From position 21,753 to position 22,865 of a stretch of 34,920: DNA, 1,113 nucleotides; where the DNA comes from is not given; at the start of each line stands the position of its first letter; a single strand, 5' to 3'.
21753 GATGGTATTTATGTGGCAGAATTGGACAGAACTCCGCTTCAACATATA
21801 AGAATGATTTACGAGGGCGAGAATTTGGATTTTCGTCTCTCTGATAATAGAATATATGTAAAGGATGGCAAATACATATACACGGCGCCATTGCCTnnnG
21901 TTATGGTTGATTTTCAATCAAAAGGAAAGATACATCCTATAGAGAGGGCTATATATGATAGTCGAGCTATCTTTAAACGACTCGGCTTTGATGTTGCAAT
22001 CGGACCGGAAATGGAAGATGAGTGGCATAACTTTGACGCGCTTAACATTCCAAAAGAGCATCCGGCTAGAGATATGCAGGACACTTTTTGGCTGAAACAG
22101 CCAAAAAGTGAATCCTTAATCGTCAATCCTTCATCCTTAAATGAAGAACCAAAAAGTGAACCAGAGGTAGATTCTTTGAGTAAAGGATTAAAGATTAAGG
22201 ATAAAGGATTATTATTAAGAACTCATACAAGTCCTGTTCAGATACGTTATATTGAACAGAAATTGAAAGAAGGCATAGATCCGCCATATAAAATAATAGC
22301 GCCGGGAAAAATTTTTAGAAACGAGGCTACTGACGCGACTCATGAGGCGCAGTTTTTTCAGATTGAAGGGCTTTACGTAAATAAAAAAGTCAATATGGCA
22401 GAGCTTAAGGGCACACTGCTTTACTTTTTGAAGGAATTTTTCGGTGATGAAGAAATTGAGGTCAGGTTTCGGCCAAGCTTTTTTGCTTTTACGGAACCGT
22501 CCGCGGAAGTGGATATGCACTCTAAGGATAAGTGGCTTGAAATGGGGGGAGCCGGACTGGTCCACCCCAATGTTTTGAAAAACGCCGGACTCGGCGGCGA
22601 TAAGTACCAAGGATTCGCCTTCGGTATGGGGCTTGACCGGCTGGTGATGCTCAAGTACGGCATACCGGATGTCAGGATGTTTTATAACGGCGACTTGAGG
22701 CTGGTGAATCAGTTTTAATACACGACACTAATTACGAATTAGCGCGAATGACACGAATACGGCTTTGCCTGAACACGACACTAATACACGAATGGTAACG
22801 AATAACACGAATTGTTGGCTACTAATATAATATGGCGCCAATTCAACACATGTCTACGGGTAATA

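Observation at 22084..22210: Second copy of the same palindromic element, in-frame in pheS (same orientation, same reading frame)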

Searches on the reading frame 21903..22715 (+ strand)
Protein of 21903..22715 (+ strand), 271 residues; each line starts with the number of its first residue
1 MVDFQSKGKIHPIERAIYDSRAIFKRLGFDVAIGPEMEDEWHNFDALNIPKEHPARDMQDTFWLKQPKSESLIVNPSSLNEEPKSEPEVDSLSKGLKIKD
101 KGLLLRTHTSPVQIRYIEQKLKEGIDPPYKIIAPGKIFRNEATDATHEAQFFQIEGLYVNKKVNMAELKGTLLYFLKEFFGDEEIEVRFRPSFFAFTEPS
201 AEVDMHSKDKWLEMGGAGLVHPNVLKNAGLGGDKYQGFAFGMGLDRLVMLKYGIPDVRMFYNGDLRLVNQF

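Call 12: find_homologous_proteins(query=window:21903-22715:+, max_evalue=1e-30)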
Query window:21903-22715:+ (271 aa): 8000 proteins with E <= 1e-30 among 8000 candidates; the best 120 are listed.
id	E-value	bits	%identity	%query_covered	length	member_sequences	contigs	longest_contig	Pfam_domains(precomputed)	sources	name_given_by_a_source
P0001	4.1e-181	618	100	100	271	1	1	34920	PF01409.26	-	-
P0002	1.1e-121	423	72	97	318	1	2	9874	PF01409.26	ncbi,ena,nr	ncbi:MAG: phenylalanyl-tRNA synthetase alpha chain [Parcubacteria group bacterium Greene0416_79]|nr:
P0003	3.0e-119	415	70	97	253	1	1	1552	PF01409.26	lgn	-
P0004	4.1e-119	415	69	97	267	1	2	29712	PF01409.26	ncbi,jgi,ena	-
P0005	1.2e-117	410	67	99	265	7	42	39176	PF01409.26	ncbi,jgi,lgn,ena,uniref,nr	ncbi:MAG: phenylalanine--tRNA ligase subunit alpha [Candidatus Taylorbacteria bacterium RIFCSPHIGHO2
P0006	4.3e-116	405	69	97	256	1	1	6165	PF01409.26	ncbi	-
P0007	4.7e-116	405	66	99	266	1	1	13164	PF01409.26,PF00152.26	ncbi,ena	-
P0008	2.4e-115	402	68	99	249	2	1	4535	PF01409.26,PF00152.26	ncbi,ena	-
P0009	9.1e-115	400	69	98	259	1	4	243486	PF01409.26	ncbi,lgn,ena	-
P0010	3.3e-113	395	65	100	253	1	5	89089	PF01409.26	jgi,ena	jgi:phenylalanyl-tRNA synthetase alpha chain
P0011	5.2e-113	395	65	100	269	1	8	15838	PF01409.26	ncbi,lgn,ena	ncbi:MAG: phenylalanine--tRNA ligase subunit alpha [Patescibacteria group bacterium]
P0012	7.0e-113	394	65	100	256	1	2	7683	PF01409.26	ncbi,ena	-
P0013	1.0e-112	394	65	99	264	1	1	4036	PF01409.26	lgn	-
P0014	1.1e-112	394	66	99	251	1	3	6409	PF01409.26,PF00152.26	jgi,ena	jgi:phenylalanyl-tRNA synthetase alpha chain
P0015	2.5e-112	392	66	100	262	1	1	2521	PF01409.26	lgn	-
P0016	4.7e-112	392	67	99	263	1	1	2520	PF01409.26,PF00152.26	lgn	-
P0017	6.4e-112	391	65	99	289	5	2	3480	PF01409.26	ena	-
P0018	1.1e-111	390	67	98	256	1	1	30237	PF01409.26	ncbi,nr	ncbi:MAG: phenylalanine--tRNA ligase subunit alpha [Candidatus Taylorbacteria bacterium]|nr:phenylal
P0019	1.4e-111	390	69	97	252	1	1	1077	PF01409.26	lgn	-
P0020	1.9e-111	390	67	98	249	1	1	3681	PF01409.26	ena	-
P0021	2.7e-111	389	66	100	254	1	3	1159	PF01409.26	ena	-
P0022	3.3e-111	389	64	99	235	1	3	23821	PF01409.26,PF00152.26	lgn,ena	-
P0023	3.4e-111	389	63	100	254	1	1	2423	PF01409.26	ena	-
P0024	5.5e-111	388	66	98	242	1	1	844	PF01409.26,PF17759.7,PF00152.26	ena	-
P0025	6.1e-111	388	64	100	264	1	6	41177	PF01409.26,PF00152.26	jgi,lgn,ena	-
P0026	6.9e-111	388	65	99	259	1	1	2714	PF01409.26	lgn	-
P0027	1.4e-110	387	66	99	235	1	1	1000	PF01409.26,PF00152.26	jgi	-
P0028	5.4e-110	385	64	99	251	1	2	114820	PF01409.26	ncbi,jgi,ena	-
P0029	5.5e-110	385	66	97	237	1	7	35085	PF01409.26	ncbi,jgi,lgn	jgi:phenylalanyl-tRNA synthetase alpha chain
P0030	6.8e-110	384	64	97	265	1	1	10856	PF01409.26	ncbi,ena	-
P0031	7.2e-110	384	64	99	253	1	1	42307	PF01409.26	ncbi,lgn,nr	ncbi:MAG: phenylalanine--tRNA ligase subunit alpha [bacterium]|nr:phenylalanine--tRNA ligase subunit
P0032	8.7e-110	384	66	98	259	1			PF01409.26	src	-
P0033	9.6e-110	384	65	98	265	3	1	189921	PF01409.26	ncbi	ncbi:MAG: phenylalanine--tRNA ligase subunit alpha [Patescibacteria group bacterium]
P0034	1.1e-109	384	67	97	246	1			PF01409.26,PF00152.26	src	-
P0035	1.1e-109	384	66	97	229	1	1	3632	PF01409.26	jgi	jgi:phenylalanyl-tRNA synthetase alpha chain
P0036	1.1e-109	384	64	99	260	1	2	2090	PF01409.26,PF00152.26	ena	-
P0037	1.8e-109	383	64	99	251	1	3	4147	PF01409.26,PF00152.26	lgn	-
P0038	2.3e-109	383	68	97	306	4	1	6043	PF01409.26,PF00152.26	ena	-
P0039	1.4e-108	380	64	99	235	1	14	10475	PF01409.26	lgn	-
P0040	1.7e-108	380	68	97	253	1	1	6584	PF01409.26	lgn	-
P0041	2.4e-108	379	67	94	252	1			PF01409.26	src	-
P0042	2.4e-108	379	64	100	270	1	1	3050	PF01409.26,PF17759.7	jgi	-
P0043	2.6e-108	379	64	97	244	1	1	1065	PF01409.26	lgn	-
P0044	3.2e-108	379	66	97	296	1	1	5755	PF01409.26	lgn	-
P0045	4.8e-108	378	66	97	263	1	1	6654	PF01409.26,PF00152.26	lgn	-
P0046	6.6e-108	378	66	98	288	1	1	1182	PF01409.26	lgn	-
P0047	1.1e-107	377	65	97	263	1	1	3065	PF01409.26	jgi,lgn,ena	-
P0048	1.1e-107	377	66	97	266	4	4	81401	PF01409.26,PF00152.26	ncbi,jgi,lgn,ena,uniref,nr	ncbi:MAG: Phenylalanine-tRNA ligase alpha subunit [Candidatus Kaiserbacteria bacterium GW2011_GWA2_4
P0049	1.2e-107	377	64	100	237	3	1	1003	PF01409.26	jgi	-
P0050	1.3e-107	377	63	98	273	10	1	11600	PF01409.26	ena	-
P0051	1.8e-107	377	66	97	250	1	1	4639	PF01409.26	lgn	-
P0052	5.5e-107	375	66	98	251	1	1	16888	PF01409.26,PF00152.26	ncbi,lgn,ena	-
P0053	5.6e-107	375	66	97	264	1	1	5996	PF01409.26,PF00152.26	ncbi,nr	ncbi:MAG: phenylalanine--tRNA ligase subunit alpha [Candidatus Taylorbacteria bacterium]|nr:phenylal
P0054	6.5e-107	375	63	98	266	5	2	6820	PF01409.26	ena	-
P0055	1.3e-106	374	67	97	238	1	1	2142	PF01409.26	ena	-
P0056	1.8e-106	373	64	99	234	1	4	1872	PF01409.26,PF00152.26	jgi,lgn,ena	-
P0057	1.9e-106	373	64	98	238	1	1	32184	PF01409.26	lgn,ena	-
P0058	2.2e-106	373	63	97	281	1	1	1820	PF01409.26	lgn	-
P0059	2.3e-106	373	62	98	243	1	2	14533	PF01409.26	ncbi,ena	-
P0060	3.2e-106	372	64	97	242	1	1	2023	PF01409.26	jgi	jgi:phenylalanyl-tRNA synthetase alpha chain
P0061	4.0e-106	372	62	99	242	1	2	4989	PF01409.26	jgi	jgi:phenylalanyl-tRNA synthetase alpha chain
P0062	4.9e-106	372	65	98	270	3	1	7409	PF01409.26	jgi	-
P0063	7.5e-106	371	63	98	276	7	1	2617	PF01409.26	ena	-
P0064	8.6e-106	371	61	100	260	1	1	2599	PF01409.26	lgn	-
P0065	2.6e-105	369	64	97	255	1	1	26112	PF01409.26,PF00152.26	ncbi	-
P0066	4.7e-105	369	64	98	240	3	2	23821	PF01409.26,PF00152.26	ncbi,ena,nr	ncbi:MAG: phenylalanine--tRNA ligase subunit alpha [Candidatus Taylorbacteria bacterium]|nr:phenylal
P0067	7.0e-105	368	65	100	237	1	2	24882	PF01409.26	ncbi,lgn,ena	ncbi:MAG: phenylalanine--tRNA ligase subunit alpha, partial [Patescibacteria group bacterium]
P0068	1.0e-104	368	57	99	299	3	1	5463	PF01409.26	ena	-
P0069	2.1e-104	366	63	98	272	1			PF01409.26,PF00152.26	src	-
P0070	2.9e-104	366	63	97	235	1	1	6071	PF01409.26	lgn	-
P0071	3.0e-104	366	65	99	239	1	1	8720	PF01409.26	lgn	-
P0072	3.0e-104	366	62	98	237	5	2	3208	PF01409.26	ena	-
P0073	3.7e-104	366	63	99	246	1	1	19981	PF01409.26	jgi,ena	-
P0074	4.3e-104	365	63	99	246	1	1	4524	PF01409.26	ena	-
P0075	5.8e-104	365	63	99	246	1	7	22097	PF01409.26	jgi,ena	-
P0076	9.4e-104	364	64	97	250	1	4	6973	PF01409.26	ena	-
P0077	1.0e-103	364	62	98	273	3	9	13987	PF01409.26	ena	-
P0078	1.1e-103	364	62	100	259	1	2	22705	PF01409.26,PF00152.26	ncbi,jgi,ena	-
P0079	1.2e-103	364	63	100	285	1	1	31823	PF01409.26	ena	-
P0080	1.4e-103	364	62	98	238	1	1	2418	PF01409.26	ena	-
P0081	1.6e-103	364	63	98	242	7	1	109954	PF01409.26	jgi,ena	-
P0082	3.5e-103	362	63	99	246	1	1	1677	PF01409.26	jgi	-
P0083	4.4e-103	362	61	99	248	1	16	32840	PF01409.26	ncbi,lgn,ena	ncbi:MAG: phenylalanine--tRNA ligase subunit alpha [Patescibacteria group bacterium]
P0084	4.7e-103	362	61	98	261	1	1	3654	PF01409.26,PF17759.7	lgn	-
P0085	5.1e-103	362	62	98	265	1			PF01409.26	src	-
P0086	9.0e-103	361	63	98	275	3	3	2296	PF01409.26,PF00152.26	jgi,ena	-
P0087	9.0e-103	361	63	98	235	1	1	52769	PF01409.26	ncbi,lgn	-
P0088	1.2e-102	361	61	99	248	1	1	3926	PF01409.26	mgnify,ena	mgnify:CR=1 FL=1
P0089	2.1e-102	360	63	97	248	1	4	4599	PF01409.26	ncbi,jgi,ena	-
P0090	2.6e-102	360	62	97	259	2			PF01409.26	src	-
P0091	2.7e-102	360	63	97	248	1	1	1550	PF01409.26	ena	-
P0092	2.8e-102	359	61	99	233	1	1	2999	PF01409.26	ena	-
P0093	5.4e-102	359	61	96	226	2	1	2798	PF01409.26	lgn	-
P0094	8.8e-102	358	61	99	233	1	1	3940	PF01409.26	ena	-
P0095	9.1e-102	358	61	99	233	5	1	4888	PF01409.26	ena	-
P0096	1.3e-101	357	60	98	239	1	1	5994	PF01409.26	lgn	-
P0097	1.3e-101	357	63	97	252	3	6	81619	PF01409.26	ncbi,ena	-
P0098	1.3e-101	357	61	99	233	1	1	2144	PF01409.26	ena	-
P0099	1.5e-101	357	61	99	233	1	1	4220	PF01409.26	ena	-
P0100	1.5e-101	357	62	98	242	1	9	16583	PF01409.26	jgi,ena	-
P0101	1.6e-101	357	62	99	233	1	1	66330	PF01409.26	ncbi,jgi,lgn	ncbi:MAG: phenylalanine--tRNA ligase subunit alpha [Candidatus Paceibacterota bacterium]|jgi:phenyla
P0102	1.9e-101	357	61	99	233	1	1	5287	PF01409.26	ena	-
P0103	2.0e-101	357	61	99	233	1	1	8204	PF01409.26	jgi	-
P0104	2.1e-101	357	61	99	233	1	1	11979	PF01409.26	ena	-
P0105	2.6e-101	356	65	92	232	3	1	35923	PF01409.26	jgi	-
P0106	2.6e-101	356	61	99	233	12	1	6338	PF01409.26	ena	-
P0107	3.4e-101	356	61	99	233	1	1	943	PF01409.26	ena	-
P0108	3.4e-101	356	61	99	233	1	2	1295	PF01409.26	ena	-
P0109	3.6e-101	356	61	99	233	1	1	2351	PF01409.26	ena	-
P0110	4.5e-101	356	64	98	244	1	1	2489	PF01409.26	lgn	-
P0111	4.6e-101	355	59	100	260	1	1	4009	PF01409.26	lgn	-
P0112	7.0e-101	355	61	99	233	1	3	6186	PF01409.26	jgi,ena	-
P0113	9.8e-101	354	61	99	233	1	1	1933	PF01409.26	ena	-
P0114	1.2e-100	354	61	98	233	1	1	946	PF01409.26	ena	-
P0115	1.3e-100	354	61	98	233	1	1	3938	PF01409.26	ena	-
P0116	1.3e-100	354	61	99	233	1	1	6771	PF01409.26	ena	-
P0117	1.7e-100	354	60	96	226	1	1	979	PF01409.26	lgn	-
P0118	2.0e-100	353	61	99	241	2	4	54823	PF01409.26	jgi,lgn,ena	jgi:phenylalanyl-tRNA synthetase alpha chain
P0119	2.1e-100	353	60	99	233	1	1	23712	PF01409.26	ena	-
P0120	2.7e-100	353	61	99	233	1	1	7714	PF01409.26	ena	-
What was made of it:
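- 21903..22718 (+): pheS coding sequence (271 aa, short CPR form), host of the insert. Pfam PF01409 in homologues (call 12).
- On Rickettsia palindromic elements (RPE): The organism is a Parcubacteria/Paceibacterota bacterium (call 12), so membership by descent is unlikely.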

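Call 19: find_encoding_contigs(protein=P0005, flank=10000, max_places=4)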
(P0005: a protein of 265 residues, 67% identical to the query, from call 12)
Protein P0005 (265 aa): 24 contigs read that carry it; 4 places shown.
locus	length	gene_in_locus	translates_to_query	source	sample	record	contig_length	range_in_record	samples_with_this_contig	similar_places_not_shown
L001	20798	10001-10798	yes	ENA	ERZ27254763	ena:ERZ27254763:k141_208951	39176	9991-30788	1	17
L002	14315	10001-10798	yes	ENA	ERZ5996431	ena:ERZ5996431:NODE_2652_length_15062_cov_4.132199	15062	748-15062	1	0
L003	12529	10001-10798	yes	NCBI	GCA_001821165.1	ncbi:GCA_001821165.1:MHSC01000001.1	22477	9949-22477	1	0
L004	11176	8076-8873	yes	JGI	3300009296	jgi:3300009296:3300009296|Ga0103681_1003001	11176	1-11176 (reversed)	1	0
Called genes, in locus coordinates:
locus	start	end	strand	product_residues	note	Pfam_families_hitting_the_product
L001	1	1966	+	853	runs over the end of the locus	PF18998:Flg_new_2, PF13204:Apiosidase (weak), PF19815:DUF6298 (faint), PF18998:Flg_new_2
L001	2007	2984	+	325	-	PF00389:2-Hacid_dh, PF02826:2-Hacid_dh_C, PF03446:NAD_binding_2 (weak)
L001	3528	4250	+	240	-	PF01386:Ribosomal_L25p, PF14693:Ribosomal_TL5_C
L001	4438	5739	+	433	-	PF13406:SLT_2 (faint)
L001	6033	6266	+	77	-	PF01197:Ribosomal_L31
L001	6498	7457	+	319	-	PF03462:PCRF, PF00472:RF-1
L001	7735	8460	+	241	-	PF00318:Ribosomal_S2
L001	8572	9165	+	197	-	PF00889:EF_TS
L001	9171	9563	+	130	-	-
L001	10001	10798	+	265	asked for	PF01409:tRNA-synt_2d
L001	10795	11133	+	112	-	-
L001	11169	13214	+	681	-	PF03483:B3_4, PF03484:B5, PF17759:tRNA_synthFbeta, PF03147:FDX-ACB (weak)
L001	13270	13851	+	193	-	PF20803:PaaX_M, PF09827:CRISPR_Cas2 (faint)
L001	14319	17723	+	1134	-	PF02518:HATPase_c, PF00204:DNA_gyraseB, PF14890:Intein_splicing, PF01751:Toprim, PF00986:DNA_gyraseB_C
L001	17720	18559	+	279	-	-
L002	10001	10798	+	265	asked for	PF01409:tRNA-synt_2d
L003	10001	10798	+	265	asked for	PF01409:tRNA-synt_2d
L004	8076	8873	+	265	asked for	PF01409:tRNA-synt_2d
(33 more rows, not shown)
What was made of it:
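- One orthologue (P0005) is seen on 42 contigs and listed in 76 blocks of the assembly index (calls 12, 19).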

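Call 20: find_encoding_contigs(protein=P0002, flank=10000, max_places=2)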
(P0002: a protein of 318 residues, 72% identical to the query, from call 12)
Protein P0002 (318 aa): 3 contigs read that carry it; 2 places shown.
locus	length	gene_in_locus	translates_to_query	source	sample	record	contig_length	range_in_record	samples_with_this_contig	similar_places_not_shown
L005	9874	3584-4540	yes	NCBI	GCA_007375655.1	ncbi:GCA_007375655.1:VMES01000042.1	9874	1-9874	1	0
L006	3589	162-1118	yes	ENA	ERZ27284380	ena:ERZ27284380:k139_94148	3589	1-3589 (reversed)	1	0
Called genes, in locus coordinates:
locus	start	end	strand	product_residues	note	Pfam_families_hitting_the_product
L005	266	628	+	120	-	-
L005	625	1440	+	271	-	PF09520:HinfI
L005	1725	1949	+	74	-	-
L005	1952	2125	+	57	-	-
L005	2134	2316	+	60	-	-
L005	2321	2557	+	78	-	-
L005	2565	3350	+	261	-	PF04326:SLFN_AlbA_2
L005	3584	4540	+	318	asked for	PF01409:tRNA-synt_2d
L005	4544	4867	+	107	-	-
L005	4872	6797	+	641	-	PF03483:B3_4, PF03484:B5, PF17759:tRNA_synthFbeta, PF03147:FDX-ACB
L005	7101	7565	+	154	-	PF01371:Trp_repressor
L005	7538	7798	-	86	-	-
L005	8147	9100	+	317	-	PF02518:HATPase_c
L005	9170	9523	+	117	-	PF00204:DNA_gyraseB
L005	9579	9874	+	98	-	?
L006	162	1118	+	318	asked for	PF01409:tRNA-synt_2d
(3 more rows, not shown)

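Call 27: find_related_loci(query=A2, collection=metagenome_contigs, flank=6000)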
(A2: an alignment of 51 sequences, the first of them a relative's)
Query A2 (271 aa) in metagenome_contigs; peptide patterns used: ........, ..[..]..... (x = any residue, [..] = any of these).
600 stretches matched a pattern (row limit reached: there are more); 600 encode a relative of the query (tblastn E <= 1e-3); the best 80 are kept; 80 distinct loci.
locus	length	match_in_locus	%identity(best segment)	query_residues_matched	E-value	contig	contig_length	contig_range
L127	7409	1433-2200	65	7-271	4e-110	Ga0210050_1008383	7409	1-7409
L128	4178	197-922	63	8-271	7e-110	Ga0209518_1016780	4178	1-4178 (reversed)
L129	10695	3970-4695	56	5-271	1e-96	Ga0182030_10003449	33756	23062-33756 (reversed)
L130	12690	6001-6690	56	5-271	2e-96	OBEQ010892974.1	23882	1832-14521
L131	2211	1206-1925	54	8-271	4e-99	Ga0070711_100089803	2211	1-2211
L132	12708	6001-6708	56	1-271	3e-94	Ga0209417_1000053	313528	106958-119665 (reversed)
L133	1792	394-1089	58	7-271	1e-99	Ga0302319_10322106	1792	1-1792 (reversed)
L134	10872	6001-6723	53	7-271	2e-92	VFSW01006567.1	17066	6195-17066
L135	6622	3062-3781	53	8-271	4e-92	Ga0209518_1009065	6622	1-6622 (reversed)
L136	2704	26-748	53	7-271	2e-94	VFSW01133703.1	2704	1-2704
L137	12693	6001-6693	55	8-271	4e-90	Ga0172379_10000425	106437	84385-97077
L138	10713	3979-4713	53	7-271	2e-89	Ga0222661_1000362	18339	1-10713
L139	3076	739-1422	54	5-271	9e-91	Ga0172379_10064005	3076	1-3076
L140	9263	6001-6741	51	4-271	2e-88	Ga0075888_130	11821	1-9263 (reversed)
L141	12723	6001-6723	50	7-271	2e-86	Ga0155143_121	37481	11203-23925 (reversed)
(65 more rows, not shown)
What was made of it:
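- Tried and rejected: find_related_loci with the PheS alignment in metagenome contigs (call 27).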

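Call 35: find_encoding_contigs(protein=P0003, flank=3000, max_places=2)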
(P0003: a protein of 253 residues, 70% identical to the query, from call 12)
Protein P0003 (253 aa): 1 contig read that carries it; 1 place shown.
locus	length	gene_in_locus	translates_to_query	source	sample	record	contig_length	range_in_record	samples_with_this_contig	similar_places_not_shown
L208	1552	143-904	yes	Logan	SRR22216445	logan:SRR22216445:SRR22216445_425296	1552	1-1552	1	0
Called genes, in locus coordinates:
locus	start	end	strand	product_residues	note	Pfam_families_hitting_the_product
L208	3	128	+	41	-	?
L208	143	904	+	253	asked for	PF01409:tRNA-synt_2d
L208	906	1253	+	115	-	-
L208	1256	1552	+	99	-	?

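Call 43: find_encoding_contigs(protein=P0010, flank=10000, max_places=1)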
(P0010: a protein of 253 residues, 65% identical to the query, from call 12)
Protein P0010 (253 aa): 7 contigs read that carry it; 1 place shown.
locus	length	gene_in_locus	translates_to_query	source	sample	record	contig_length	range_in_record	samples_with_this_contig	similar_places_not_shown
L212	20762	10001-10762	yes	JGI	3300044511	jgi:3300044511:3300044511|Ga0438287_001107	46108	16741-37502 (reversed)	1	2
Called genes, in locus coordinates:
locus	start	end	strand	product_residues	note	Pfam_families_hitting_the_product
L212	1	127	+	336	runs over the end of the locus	PF02779:Transket_pyr, PF02780:Transketolase_C, PF22613:Transketolase_C_1 (weak), PF17147:PFOR_II (weak)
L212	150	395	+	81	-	PF01371:Trp_repressor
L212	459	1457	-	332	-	PF00294:PfkB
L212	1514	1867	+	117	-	-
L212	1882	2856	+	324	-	PF00389:2-Hacid_dh, PF02826:2-Hacid_dh_C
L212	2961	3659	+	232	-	PF01386:Ribosomal_L25p, PF14693:Ribosomal_TL5_C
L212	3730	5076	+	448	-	PF13406:SLT_2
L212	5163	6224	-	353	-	-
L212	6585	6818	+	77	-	PF01197:Ribosomal_L31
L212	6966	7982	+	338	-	PF03462:PCRF, PF00472:RF-1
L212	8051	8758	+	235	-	PF00318:Ribosomal_S2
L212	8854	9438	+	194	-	PF25025:EF-Ts_N (weak), PF00889:EF_TS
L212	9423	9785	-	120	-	-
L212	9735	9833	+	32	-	-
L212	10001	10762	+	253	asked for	PF01409:tRNA-synt_2d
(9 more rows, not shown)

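Call 44: find_encoding_contigs(protein=P0032, flank=4000, max_places=1)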
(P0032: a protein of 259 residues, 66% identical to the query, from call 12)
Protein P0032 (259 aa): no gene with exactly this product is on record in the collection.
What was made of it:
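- Tried and rejected: Look-up of P0032 failed; it was not on record (call 44).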

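Call 66: search_solved_structures(query=window:21903-22715:+, max_evalue=1e-20, show_alignments=2)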
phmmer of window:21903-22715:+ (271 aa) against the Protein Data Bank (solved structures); distinct sequences matched with E-value up to 1e-20: 23.
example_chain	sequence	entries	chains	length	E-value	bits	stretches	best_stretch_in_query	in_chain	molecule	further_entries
3pco_A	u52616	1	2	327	2.2e-71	243.3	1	103-271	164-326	Phenylalanyl-tRNA synthetase, alpha subunit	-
6oz5_A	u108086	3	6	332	2.3e-71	243.2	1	103-271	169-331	Phenylalanine--tRNA ligase alpha subunit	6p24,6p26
7n8y_A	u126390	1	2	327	3.1e-71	242.8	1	103-271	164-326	Phenylalanine--tRNA ligase alpha subunit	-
6p8t_C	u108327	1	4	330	9.4e-71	241.3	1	101-271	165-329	Phenylalanine--tRNA ligase alpha subunit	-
4p71_C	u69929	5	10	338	1.9e-68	233.7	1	102-271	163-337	Phenylalanine--tRNA ligase alpha subunit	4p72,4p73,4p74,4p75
2rhq_A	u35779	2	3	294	4.1e-68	232.6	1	103-271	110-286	Phenylalanyl-tRNA synthetase alpha chain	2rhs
2akw_A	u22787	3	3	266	6.8e-62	212.2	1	102-271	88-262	Phenylalanyl-tRNA synthetase alpha chain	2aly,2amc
1b70_A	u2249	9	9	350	2.2e-61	210.6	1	102-271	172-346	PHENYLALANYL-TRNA SYNTHETASE | PROTEIN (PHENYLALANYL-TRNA SYNTHETASE) | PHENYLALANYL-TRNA SYNTHETASE ALPHA CHAIN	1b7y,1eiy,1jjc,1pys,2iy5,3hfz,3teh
7daw_A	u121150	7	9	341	1.3e-54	188.3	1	99-267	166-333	Phenylalanine--tRNA ligase alpha subunit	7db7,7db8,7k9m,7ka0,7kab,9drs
9drt_A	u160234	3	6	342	1.3e-54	188.3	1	99-267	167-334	Phenylalanine--tRNA ligase alpha subunit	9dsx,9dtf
7k98_A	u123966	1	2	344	1.4e-54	188.3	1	99-267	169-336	Phenylalanine--tRNA ligase alpha subunit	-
9drv_A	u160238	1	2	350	1.5e-54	188.2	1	99-267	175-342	Phenylalanine--tRNA ligase alpha subunit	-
8s8b_A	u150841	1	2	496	4.6e-40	140.6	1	6-265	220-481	Phenylalanyl-tRNA Synthetase alpha subunit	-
7dpi_A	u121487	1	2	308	3.6e-39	137.7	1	6-261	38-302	Phenylalanine--tRNA ligase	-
7by6_A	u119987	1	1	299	8.1e-38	133.2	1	6-261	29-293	Phenylalanyl-tRNA synthetase beta chain, putative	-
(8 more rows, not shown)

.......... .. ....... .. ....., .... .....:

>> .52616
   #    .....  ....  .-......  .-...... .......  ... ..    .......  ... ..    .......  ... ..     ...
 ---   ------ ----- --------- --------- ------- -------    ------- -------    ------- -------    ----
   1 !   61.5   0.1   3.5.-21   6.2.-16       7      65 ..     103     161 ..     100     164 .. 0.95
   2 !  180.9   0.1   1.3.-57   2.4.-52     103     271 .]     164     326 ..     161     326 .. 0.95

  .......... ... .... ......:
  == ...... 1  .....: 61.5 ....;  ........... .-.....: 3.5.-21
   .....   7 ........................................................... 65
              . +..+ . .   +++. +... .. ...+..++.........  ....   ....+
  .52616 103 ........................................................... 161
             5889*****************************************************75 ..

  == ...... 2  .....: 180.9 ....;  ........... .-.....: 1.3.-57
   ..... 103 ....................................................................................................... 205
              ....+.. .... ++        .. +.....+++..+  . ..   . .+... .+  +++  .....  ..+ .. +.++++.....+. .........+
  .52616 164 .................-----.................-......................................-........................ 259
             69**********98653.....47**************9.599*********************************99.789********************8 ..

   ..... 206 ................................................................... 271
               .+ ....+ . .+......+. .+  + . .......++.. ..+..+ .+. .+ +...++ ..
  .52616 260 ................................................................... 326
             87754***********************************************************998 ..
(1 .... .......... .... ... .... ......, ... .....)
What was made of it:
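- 21903..22718 (+): Match to PheS chains in PDB (call 66).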
